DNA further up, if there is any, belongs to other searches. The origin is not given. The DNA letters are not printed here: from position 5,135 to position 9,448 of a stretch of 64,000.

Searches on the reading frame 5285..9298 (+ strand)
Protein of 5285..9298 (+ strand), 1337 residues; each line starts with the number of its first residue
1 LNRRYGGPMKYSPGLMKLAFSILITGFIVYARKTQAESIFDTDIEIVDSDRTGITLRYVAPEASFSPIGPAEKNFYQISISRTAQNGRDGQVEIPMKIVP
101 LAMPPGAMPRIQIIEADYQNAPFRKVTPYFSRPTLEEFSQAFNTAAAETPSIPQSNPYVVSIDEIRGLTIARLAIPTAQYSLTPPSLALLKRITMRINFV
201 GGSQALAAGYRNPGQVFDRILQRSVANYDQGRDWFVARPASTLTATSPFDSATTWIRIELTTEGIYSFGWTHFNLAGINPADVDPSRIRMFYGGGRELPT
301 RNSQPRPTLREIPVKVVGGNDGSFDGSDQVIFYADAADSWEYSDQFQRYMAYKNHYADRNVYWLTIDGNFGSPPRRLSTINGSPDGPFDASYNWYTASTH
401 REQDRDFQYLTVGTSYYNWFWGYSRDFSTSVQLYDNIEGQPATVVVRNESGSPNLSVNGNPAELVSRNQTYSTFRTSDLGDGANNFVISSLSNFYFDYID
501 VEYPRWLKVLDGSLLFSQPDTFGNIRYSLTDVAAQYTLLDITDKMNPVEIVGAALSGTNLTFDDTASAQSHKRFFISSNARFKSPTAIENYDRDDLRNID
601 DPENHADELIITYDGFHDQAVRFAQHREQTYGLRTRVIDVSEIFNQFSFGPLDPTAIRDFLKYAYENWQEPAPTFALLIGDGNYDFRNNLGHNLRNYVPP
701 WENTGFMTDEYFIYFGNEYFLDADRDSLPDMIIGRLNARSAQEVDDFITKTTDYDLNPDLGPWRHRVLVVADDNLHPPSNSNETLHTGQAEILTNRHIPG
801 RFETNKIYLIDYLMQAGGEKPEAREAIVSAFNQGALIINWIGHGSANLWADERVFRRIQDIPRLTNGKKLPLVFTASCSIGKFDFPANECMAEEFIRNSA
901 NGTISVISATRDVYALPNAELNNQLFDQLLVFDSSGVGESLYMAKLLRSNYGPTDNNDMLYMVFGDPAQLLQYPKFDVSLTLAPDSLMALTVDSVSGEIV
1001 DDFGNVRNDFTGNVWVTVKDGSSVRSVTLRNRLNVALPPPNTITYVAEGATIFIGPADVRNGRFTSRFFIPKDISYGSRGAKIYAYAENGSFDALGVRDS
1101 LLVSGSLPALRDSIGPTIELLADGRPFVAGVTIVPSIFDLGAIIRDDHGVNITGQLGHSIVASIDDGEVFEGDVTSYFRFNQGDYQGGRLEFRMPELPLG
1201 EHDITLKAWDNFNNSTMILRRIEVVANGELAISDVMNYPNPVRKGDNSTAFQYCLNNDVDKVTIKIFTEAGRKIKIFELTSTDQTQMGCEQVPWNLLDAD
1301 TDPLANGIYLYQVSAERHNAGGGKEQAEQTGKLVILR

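Call 64: search_protein_families(library=pfam, proteins=[window:5285-9298:+], max_evalue=0.001)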
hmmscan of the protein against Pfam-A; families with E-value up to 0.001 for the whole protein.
window:5285-9298:+ (1337 aa): 2 families
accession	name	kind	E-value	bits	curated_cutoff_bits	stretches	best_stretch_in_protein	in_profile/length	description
PF01364.23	Peptidase_C25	-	1.5e-86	291.4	23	1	609-968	2-371/374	Peptidase family C25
PF13860.13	FlgD_ig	-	1e-05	25.9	27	1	1244-1317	7-77/79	FlgD Ig-like domain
